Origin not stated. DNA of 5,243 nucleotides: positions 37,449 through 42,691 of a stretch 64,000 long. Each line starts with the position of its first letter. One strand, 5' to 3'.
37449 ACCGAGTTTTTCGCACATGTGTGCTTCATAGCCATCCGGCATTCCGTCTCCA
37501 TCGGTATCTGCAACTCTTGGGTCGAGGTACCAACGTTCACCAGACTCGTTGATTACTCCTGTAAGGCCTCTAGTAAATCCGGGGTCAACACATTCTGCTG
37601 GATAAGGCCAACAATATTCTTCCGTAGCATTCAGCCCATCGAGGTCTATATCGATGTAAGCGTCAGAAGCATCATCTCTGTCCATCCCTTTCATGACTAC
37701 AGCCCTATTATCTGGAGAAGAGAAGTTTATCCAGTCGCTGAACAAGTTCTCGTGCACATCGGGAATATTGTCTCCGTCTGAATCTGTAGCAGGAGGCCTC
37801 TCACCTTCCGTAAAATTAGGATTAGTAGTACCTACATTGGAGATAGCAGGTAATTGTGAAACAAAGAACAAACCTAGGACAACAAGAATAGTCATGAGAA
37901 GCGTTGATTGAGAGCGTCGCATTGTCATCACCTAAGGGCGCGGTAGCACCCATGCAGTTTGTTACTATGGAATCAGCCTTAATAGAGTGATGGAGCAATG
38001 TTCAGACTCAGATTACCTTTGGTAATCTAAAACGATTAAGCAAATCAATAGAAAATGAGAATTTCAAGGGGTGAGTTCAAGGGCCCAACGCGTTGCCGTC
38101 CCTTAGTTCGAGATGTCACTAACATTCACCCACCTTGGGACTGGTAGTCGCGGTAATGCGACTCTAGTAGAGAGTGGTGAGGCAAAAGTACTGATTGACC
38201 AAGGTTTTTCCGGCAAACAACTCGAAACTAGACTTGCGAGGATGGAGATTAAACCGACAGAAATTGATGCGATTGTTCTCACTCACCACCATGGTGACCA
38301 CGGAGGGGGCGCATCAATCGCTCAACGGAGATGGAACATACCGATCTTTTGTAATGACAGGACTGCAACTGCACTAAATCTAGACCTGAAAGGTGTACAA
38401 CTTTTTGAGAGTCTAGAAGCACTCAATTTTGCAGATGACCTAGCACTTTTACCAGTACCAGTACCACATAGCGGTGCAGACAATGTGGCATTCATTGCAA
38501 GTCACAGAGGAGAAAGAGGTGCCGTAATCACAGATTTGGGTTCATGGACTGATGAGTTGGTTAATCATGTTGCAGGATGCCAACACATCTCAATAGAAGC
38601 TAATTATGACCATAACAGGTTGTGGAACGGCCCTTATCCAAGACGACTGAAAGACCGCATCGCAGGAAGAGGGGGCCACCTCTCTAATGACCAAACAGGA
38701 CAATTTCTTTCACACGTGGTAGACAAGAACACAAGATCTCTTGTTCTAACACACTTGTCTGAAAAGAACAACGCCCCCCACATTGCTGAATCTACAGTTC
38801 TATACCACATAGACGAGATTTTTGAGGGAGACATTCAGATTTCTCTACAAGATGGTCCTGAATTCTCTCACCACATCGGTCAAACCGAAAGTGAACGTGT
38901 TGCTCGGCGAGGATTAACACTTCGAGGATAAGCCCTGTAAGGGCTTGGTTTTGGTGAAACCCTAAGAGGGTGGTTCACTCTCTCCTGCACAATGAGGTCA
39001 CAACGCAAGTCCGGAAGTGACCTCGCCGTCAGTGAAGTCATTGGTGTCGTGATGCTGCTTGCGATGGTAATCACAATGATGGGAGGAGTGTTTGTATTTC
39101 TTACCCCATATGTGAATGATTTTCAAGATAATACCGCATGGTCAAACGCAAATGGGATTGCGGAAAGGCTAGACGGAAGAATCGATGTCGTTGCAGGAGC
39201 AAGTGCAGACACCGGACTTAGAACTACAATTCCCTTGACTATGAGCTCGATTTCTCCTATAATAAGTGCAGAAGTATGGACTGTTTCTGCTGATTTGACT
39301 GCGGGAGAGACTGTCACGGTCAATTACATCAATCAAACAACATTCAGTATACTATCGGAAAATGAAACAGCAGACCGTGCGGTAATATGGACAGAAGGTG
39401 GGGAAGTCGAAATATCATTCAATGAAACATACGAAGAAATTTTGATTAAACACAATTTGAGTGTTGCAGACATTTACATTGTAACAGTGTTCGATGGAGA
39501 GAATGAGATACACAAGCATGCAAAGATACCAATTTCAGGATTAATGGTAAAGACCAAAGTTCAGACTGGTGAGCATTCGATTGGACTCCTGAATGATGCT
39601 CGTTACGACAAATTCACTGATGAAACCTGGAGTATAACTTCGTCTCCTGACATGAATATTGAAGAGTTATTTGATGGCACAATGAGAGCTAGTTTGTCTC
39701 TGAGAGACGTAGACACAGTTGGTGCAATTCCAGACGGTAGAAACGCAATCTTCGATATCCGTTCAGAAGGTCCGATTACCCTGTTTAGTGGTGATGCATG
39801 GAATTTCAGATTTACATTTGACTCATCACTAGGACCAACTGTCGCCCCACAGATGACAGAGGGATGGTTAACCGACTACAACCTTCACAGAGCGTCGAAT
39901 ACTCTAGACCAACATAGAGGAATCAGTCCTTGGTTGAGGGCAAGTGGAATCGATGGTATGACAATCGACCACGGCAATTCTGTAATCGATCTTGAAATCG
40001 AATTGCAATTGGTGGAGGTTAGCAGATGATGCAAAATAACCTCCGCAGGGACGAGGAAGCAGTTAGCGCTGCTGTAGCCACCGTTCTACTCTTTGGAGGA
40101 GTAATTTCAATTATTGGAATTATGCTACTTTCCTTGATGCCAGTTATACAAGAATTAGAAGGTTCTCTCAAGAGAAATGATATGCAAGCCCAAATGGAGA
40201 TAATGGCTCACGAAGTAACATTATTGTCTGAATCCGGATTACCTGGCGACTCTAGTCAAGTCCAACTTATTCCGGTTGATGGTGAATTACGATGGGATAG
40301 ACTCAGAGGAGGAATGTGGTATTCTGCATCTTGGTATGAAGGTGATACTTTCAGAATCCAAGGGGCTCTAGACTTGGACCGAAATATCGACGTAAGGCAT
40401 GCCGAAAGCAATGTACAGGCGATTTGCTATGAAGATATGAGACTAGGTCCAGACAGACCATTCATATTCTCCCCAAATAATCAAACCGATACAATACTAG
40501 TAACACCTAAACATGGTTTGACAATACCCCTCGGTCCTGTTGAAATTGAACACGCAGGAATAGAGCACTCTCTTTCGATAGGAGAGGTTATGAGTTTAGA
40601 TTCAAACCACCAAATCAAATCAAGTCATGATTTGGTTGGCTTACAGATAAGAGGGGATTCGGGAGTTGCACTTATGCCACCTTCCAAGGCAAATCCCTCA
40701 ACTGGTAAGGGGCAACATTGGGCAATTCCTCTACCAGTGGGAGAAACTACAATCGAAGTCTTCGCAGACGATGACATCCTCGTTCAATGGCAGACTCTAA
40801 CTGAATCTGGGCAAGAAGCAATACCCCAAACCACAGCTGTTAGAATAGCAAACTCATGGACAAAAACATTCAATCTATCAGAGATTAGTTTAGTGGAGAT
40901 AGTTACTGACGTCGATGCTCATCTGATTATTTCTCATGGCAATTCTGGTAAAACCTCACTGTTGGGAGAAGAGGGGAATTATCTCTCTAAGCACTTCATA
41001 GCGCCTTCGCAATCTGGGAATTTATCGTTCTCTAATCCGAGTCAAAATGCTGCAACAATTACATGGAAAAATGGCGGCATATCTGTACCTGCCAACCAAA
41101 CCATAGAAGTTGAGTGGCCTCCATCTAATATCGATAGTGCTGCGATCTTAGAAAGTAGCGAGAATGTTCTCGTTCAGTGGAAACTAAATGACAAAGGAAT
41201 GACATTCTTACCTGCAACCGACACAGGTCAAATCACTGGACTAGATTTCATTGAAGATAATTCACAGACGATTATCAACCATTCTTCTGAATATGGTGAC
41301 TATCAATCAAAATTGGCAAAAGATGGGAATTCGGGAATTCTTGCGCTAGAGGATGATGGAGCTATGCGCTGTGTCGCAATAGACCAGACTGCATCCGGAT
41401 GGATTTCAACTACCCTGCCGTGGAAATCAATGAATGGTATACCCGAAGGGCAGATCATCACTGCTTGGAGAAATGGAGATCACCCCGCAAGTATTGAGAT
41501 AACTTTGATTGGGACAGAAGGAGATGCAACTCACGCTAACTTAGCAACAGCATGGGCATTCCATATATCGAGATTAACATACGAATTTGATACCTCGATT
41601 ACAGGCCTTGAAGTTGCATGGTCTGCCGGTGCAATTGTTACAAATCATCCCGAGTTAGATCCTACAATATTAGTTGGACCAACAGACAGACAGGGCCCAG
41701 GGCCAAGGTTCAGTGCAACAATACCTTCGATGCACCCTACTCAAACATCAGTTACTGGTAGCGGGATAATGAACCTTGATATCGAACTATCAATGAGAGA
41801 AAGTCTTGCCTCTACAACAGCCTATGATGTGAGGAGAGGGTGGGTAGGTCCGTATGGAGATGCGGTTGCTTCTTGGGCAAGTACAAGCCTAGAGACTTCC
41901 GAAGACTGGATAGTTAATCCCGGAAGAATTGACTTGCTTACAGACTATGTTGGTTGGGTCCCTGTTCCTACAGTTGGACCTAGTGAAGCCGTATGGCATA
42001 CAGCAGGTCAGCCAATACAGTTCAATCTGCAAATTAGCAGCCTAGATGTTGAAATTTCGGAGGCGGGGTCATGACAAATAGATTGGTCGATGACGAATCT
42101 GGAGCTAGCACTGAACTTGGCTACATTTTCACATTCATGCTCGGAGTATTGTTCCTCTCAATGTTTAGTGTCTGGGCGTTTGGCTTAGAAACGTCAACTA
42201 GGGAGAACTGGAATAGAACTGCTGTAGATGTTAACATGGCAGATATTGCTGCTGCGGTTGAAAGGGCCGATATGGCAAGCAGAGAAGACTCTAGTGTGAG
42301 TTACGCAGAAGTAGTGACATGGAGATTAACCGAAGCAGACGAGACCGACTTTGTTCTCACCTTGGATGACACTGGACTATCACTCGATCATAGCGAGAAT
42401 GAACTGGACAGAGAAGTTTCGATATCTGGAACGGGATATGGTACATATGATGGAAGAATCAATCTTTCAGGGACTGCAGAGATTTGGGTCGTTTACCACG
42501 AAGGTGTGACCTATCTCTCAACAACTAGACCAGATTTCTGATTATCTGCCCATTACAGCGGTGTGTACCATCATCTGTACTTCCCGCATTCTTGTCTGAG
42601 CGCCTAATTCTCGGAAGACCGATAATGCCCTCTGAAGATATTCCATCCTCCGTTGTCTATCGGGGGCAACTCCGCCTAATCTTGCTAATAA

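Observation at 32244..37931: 1895-aa secreted protein built around at least 12 thrombospondin-type-3-like Ca-binding repeats with invariant D-G-[WY]-E endings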

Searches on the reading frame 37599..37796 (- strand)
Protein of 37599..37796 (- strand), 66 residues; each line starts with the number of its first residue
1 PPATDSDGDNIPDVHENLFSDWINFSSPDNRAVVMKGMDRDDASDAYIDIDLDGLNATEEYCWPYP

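Call 72: search_solved_structures(query=A4, max_evalue=10, show_alignments=3)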
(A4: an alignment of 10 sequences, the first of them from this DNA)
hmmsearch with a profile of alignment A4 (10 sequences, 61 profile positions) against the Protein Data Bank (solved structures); distinct sequences matched with E-value up to 10: 120 (the best 60 are shown).
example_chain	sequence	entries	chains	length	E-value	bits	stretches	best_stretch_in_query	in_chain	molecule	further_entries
8fns_A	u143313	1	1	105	0.0023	21.5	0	41-57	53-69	EF-hand domain-containing protein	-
6mi5_X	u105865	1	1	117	0.004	20.8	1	42-58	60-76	Lanmodulin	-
7c7r_B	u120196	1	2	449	0.0056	20.3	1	2-21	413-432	Biofilm-associated surface protein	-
2lmt_A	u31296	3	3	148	0.0078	19.9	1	5-59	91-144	Calmodulin-related protein 97A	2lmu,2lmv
25pv_A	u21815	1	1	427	0.009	19.7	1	3-37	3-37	Protective antigen PA-63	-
2j42_A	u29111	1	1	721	0.017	18.8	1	5-27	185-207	C2 TOXIN COMPONENT-II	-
5ve9_A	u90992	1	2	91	0.018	18.7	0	5-21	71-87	Microtubule-actin cross-linking factor 1, isoforms 1/2/3/5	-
2ccm_A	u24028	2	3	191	0.019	18.7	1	5-58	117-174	CALEXCITIN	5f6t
4ndd_A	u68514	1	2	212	0.021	18.5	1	5-58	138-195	Calexcitin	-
4ndb_A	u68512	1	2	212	0.021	18.5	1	5-58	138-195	Calexcitin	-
4ndc_A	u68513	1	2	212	0.024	18.3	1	5-58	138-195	Calexcitin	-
7c7u_A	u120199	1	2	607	0.038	17.7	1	2-21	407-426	Biofilm-associated surface protein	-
3kwv_A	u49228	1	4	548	0.051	17.3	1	3-35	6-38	Protective antigen PA-63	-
3hvd_A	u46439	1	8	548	0.051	17.3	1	3-35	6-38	Protective antigen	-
6psn_A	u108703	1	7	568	0.055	17.2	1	3-35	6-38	Protective antigen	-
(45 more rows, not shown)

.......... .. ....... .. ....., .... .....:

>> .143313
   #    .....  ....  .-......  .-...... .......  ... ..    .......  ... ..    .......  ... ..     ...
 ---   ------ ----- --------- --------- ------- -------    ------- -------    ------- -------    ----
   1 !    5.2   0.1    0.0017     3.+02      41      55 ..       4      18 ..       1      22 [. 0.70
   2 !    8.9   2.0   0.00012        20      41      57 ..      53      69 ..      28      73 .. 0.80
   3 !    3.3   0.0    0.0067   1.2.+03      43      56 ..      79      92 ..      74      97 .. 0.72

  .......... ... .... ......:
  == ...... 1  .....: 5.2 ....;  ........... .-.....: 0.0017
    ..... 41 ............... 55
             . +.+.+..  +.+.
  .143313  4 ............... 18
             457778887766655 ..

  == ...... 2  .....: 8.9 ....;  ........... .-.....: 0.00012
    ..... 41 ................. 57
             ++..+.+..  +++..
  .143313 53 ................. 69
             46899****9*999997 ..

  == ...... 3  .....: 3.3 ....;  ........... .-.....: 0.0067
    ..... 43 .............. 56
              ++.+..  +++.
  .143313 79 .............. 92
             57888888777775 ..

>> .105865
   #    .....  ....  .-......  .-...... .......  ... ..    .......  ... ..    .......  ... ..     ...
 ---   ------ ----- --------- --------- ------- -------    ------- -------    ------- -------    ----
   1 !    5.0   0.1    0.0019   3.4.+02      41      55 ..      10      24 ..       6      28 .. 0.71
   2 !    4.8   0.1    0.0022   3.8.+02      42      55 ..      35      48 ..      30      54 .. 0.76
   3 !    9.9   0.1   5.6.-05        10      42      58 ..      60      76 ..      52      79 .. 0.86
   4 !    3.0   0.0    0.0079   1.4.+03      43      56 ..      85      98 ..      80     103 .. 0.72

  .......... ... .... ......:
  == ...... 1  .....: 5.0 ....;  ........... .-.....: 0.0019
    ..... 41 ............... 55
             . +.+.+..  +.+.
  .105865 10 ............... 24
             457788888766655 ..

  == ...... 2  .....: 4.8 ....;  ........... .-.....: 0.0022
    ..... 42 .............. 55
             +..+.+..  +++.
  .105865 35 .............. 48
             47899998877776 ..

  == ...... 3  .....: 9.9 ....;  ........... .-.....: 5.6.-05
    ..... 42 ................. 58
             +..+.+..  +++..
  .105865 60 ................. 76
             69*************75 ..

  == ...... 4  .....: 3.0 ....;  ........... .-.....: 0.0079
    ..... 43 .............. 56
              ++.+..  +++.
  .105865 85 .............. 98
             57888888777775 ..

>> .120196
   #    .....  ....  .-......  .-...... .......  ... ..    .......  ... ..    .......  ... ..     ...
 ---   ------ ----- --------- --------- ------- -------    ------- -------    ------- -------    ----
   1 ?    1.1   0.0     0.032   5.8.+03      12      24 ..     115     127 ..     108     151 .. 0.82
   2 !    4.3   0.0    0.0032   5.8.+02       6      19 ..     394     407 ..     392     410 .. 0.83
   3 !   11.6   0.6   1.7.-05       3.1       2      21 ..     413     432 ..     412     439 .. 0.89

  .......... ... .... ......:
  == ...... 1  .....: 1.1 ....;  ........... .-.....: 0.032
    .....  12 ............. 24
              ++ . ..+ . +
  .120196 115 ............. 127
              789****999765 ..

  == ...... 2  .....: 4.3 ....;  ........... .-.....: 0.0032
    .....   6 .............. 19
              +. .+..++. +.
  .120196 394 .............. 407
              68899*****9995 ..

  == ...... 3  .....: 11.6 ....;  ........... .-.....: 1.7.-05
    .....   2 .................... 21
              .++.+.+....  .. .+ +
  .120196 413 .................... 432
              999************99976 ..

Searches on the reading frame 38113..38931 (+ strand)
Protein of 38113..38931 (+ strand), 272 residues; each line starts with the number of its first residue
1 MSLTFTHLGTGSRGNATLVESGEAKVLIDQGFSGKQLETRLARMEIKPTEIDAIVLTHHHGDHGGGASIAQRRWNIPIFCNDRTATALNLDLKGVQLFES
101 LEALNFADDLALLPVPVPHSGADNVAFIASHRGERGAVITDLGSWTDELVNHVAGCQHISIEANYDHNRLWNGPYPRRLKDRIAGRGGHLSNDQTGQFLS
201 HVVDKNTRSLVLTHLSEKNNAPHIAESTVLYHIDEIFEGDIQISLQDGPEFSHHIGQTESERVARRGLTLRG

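Call 17: search_protein_families(library=pfam, proteins=[window:38113-38931:+], max_evalue=0.001)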
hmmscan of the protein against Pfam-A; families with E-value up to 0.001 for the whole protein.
window:38113-38931:+ (272 aa): 2 families
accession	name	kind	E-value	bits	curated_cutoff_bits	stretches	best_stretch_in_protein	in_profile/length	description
PF00753.33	Lactamase_B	-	5.2e-16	59.6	22.7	1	10-100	2-110/196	Metallo-beta-lactamase superfamily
PF12706.13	Lactamase_B_2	-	1.6e-14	54.4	27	1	26-214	3-199/200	Beta-lactamase superfamily domain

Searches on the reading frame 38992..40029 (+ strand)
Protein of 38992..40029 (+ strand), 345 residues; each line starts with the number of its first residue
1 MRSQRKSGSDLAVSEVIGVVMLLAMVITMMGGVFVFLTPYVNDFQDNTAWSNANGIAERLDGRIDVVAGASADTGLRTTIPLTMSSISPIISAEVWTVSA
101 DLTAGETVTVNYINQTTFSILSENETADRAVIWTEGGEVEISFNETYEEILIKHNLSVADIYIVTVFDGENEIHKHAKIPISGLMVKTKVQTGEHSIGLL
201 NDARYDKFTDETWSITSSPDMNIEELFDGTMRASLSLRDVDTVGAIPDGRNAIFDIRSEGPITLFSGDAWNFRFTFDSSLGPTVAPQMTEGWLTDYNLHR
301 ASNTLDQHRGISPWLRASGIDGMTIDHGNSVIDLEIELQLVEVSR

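Call 17: search_protein_families(library=pfam, proteins=[window:38992-40029:+], max_evalue=0.001)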
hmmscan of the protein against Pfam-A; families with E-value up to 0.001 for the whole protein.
window:38992-40029:+ (345 aa): 2 families
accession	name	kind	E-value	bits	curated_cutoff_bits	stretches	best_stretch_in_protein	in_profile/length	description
PF23960.2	DUF7289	-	3.7e-07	30.4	27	1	12-88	2-77/238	Family of unknown function (DUF7289)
PF07790.16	Pilin_N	-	9.3e-05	23.7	25.2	1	12-43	2-32/78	Archaeal Type IV pilin, N-terminal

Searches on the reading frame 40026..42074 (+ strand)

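Call 17: search_protein_families(library=pfam, proteins=[window:40026-42074:+], max_evalue=0.001)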
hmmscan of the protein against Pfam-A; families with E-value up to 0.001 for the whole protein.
window:40026-42074:+ (682 aa): 1 family
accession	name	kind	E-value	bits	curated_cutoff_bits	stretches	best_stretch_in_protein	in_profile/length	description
PF23960.2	DUF7289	-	0.00018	21.6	27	0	12-81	2-71/238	Family of unknown function (DUF7289)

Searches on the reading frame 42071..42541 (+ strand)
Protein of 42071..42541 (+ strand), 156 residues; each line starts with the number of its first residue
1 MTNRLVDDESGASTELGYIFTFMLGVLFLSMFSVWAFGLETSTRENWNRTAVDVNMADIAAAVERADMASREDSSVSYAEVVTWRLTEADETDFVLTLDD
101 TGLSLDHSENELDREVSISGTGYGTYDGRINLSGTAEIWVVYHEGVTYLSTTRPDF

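Call 17: search_protein_families(library=pfam, proteins=[window:42071-42541:+], max_evalue=0.001)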
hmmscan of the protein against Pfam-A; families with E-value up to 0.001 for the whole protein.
window:42071-42541:+ (156 aa): 1 family
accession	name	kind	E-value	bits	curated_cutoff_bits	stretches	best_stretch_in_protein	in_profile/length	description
PF23928.1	DUF7266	-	2.9e-06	27.5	27.6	1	8-142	2-133/145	Family of unknown function (DUF7266)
